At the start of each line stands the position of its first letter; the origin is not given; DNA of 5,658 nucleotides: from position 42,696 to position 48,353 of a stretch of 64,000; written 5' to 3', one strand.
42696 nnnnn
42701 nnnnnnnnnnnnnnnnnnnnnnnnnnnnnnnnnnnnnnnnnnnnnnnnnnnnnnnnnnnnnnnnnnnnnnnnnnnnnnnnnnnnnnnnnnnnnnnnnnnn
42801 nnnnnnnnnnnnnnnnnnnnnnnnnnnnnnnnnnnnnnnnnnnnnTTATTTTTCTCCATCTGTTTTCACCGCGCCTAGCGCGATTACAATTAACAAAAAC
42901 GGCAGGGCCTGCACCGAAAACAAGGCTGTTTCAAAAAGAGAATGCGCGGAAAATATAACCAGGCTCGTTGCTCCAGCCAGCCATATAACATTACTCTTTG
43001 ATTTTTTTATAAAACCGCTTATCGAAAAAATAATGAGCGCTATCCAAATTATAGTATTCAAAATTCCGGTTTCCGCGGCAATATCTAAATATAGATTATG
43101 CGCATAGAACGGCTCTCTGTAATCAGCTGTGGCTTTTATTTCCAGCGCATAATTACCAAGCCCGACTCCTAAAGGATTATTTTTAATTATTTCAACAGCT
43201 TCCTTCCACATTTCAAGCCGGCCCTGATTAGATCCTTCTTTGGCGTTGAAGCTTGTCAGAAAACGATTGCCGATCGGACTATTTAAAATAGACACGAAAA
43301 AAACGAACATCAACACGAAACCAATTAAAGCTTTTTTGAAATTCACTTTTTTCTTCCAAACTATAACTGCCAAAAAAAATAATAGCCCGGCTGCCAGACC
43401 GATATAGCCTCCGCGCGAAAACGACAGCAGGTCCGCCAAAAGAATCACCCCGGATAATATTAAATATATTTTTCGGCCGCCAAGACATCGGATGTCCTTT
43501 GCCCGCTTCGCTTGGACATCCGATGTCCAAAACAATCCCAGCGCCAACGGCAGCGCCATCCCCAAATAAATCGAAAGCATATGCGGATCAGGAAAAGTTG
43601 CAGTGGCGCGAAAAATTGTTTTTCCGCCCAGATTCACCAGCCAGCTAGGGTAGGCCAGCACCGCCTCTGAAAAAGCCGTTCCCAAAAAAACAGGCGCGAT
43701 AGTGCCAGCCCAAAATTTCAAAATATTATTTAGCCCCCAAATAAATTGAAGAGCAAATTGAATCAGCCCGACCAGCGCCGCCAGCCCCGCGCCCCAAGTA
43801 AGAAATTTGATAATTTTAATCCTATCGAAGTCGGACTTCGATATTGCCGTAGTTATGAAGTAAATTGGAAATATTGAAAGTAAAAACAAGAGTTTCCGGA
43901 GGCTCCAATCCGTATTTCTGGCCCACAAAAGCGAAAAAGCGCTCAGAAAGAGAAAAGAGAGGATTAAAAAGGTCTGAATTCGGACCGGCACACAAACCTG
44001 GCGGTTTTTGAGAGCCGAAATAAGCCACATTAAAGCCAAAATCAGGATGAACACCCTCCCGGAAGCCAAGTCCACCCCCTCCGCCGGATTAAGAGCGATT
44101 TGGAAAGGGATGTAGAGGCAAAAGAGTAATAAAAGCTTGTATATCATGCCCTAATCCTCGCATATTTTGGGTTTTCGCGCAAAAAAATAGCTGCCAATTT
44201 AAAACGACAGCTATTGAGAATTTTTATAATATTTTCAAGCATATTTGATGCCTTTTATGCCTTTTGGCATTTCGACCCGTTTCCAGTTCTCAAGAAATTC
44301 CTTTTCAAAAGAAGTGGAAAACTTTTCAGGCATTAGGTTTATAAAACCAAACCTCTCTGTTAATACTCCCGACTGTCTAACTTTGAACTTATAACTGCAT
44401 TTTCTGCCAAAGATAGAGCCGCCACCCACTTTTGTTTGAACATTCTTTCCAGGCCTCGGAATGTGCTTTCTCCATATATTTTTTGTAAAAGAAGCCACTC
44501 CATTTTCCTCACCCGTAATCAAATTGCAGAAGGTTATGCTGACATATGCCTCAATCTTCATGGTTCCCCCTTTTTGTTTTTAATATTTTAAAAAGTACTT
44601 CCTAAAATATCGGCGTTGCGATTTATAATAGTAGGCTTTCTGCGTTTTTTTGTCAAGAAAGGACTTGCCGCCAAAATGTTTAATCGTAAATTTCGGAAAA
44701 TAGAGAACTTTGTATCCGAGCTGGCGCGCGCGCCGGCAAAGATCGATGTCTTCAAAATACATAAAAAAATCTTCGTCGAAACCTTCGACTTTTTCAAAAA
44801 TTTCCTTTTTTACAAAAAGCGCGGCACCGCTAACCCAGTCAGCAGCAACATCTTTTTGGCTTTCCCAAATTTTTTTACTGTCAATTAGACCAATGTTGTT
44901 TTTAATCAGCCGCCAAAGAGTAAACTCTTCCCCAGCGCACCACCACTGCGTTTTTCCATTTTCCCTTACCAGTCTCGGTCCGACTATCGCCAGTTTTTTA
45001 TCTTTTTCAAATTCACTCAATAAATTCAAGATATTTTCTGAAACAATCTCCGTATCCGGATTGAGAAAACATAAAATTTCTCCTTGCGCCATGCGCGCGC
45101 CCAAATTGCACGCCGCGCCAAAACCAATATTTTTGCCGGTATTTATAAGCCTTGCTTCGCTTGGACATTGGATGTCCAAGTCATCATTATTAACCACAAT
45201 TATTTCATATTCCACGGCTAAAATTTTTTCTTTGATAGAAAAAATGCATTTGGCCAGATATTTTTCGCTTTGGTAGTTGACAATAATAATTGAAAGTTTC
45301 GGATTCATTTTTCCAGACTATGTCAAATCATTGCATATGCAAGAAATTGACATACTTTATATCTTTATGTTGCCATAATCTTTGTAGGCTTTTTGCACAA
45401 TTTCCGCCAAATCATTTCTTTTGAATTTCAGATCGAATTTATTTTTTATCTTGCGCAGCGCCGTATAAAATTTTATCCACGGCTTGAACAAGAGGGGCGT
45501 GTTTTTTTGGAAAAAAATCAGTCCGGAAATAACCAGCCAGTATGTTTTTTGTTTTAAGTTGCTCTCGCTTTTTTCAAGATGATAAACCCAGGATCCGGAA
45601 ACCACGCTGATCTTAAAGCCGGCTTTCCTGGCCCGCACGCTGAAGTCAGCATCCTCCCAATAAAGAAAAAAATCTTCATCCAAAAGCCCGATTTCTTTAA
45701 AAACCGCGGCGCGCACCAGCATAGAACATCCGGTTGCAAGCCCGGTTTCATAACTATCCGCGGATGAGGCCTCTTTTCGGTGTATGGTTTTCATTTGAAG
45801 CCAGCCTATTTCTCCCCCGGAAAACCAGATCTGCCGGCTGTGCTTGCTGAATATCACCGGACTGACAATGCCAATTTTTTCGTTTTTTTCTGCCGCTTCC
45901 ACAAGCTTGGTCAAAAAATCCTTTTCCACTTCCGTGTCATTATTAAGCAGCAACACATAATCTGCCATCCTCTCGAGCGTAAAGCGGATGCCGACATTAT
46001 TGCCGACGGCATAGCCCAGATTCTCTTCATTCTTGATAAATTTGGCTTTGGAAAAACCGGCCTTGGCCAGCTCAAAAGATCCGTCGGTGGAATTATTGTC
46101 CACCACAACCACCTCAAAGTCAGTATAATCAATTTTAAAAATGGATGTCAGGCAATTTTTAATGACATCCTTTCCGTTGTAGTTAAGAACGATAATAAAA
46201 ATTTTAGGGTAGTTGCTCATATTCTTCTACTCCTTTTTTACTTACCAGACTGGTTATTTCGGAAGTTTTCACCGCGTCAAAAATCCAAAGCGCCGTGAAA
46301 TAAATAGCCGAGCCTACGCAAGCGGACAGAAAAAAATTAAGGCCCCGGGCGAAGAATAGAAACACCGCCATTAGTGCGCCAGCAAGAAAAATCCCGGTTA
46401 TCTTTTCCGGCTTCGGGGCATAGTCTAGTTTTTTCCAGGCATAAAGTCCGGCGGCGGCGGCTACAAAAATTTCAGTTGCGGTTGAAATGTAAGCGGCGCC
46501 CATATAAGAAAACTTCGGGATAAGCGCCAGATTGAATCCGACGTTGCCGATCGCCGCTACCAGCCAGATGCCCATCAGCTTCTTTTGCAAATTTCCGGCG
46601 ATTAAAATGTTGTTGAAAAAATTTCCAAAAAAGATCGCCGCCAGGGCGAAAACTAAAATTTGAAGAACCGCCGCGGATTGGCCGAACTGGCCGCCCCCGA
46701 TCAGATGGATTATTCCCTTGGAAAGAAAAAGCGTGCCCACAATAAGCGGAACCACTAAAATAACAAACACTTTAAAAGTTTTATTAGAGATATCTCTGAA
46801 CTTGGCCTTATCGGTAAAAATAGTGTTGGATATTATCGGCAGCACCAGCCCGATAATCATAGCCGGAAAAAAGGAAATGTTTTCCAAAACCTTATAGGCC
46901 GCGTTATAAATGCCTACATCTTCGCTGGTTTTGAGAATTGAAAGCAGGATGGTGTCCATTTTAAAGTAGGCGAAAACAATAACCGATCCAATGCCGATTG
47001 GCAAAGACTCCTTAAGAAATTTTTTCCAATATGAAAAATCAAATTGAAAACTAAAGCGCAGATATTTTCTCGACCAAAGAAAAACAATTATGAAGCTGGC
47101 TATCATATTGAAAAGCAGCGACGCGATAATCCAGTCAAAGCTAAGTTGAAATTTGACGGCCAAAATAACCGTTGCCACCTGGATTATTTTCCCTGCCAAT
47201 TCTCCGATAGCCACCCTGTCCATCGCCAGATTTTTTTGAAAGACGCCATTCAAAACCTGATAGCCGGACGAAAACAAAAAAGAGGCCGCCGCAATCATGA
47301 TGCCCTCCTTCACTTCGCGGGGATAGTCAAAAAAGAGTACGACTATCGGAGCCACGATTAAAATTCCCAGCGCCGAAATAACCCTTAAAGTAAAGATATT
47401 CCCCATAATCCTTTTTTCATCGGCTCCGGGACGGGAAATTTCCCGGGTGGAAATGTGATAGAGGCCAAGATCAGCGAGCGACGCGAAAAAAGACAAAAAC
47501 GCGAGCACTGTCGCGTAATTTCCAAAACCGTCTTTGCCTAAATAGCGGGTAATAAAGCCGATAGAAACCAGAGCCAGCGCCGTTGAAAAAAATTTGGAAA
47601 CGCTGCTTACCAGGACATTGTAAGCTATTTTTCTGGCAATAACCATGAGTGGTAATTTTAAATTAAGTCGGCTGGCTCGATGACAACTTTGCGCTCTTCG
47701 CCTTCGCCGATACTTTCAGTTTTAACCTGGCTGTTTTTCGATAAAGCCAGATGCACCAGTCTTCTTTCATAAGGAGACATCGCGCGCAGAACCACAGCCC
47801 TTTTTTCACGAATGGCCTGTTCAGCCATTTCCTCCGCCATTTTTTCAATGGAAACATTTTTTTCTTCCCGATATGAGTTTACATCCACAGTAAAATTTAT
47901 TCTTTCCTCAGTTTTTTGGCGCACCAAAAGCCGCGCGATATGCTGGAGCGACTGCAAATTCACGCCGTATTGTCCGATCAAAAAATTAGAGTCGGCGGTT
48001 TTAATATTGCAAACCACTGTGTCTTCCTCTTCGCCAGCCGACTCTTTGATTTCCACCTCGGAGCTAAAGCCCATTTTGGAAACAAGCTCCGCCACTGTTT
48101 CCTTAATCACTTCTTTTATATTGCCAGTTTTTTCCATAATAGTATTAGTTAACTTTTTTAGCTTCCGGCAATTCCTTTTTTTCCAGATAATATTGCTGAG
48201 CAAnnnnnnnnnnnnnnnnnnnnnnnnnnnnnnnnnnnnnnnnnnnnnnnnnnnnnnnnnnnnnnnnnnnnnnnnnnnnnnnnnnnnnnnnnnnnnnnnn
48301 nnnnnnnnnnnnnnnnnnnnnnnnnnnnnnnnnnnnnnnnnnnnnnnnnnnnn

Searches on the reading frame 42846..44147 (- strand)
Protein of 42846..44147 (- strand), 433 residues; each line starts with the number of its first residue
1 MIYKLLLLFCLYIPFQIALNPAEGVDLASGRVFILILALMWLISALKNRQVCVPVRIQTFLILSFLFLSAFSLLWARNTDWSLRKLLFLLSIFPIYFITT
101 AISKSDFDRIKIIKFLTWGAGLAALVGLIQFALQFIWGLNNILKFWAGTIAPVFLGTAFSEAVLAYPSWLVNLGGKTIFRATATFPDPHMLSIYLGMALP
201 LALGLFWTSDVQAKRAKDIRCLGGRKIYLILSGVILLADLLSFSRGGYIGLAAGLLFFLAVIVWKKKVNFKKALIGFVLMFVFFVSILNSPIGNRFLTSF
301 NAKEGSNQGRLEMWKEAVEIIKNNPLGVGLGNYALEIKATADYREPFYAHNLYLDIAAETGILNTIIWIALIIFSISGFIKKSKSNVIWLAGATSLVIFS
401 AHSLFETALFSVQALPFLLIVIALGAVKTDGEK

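Call 9: search_protein_families(library=pfam, proteins=[window:42846-44147:-], max_evalue=0.01)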
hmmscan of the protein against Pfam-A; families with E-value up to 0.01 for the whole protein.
window:42846-44147:- (433 aa): 1 family
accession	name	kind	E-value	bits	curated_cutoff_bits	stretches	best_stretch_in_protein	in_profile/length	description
PF04932.20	Wzy_C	-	7.8e-24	84.6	31.7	1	235-369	6-149/149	O-Antigen ligase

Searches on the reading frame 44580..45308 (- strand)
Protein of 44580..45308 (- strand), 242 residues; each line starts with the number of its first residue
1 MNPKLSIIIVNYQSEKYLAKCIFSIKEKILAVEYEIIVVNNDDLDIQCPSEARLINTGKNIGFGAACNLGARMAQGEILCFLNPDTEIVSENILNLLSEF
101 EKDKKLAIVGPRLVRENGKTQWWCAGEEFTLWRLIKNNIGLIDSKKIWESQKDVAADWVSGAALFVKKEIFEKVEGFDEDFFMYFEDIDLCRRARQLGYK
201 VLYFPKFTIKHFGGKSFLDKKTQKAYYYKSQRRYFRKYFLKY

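Call 9: search_protein_families(library=pfam, proteins=[window:44580-45308:-], max_evalue=0.01)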
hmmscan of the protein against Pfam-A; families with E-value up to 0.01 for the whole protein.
window:44580-45308:- (242 aa): 6 families
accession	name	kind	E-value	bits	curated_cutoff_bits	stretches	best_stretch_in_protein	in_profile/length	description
PF00535.33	Glycos_transf_2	-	3e-18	66.8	23.3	1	6-128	1-131/168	Glycosyl transferase family 2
PF13641.12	Glyco_tranf_2_3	-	2.7e-12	47.6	27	1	3-218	1-218/230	Glycosyltransferase like family 2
PF13712.12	Glyco_tranf_2_5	-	2.7e-09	37.5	27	1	8-220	2-198/210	Glycosyltransferase like family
PF13632.12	Glyco_trans_2_3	-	5.9e-08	33.2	27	1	81-235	4-154/198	Glycosyl transferase family group 2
PF10111.15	Glyco_tranf_2_2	-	1e-05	25.6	27.3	1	59-195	65-200/276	Glycosyltransferase like family 2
PF02709.20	Glyco_transf_7C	-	6.9e-05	22.8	23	1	161-208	21-68/78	N-terminal domain of galactosyltransferase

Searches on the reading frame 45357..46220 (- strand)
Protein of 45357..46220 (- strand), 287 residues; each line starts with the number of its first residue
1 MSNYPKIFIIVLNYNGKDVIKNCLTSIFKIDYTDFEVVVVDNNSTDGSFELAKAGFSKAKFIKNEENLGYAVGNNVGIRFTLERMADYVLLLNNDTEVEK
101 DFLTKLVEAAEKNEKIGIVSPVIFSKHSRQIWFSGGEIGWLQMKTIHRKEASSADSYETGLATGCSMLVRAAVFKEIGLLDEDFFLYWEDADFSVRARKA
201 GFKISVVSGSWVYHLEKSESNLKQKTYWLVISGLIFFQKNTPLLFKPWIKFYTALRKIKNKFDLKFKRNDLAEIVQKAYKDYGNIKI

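Call 9: search_protein_families(library=pfam, proteins=[window:45357-46220:-], max_evalue=0.01)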
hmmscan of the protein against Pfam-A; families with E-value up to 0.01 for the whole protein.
window:45357-46220:- (287 aa): 4 families
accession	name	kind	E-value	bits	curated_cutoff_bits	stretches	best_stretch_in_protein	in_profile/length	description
PF00535.33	Glycos_transf_2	-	1.8e-26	93.5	23.3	1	9-178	2-168/168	Glycosyl transferase family 2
PF13641.12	Glyco_tranf_2_3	-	2.2e-19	70.8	27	1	5-221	1-218/230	Glycosyltransferase like family 2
PF13632.12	Glyco_trans_2_3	-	7.6e-10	39.4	27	1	88-244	1-160/198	Glycosyl transferase family group 2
PF13506.12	Glyco_transf_21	-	3.7e-06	27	21.7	1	86-209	31-149/174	Glycosyl transferase family 21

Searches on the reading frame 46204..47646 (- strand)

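Call 9: search_protein_families(library=pfam, proteins=[window:46204-47646:-], max_evalue=0.01)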
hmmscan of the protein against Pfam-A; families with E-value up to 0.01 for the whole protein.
window:46204-47646:- (480 aa): 2 families
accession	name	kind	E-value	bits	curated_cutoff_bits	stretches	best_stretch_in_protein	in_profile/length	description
PF01943.22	Polysacc_synt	-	4.1e-33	115.4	28.2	1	9-274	3-272/274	Polysaccharide biosynthesis protein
PF13440.11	Polysacc_synt_3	-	4.5e-24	85.6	23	1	32-324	2-291/293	Polysaccharide biosynthesis protein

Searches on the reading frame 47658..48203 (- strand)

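Call 9: search_protein_families(library=pfam, proteins=[window:47658-48203:-], max_evalue=0.01)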
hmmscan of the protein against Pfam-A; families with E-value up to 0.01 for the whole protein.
window:47658-48203:- (181 aa): 3 families
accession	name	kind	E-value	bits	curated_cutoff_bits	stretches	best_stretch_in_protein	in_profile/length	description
PF01424.28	R3H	-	5.6e-18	65.2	26.8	1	119-177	3-60/60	R3H domain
PF13083.13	KH_KhpA-B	-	4.6e-08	33.3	32.1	1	34-103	1-70/73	KhpA/KhpB, KH domain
PF07650.23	KH_2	-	0.0054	17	22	0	33-103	2-67/78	KH domain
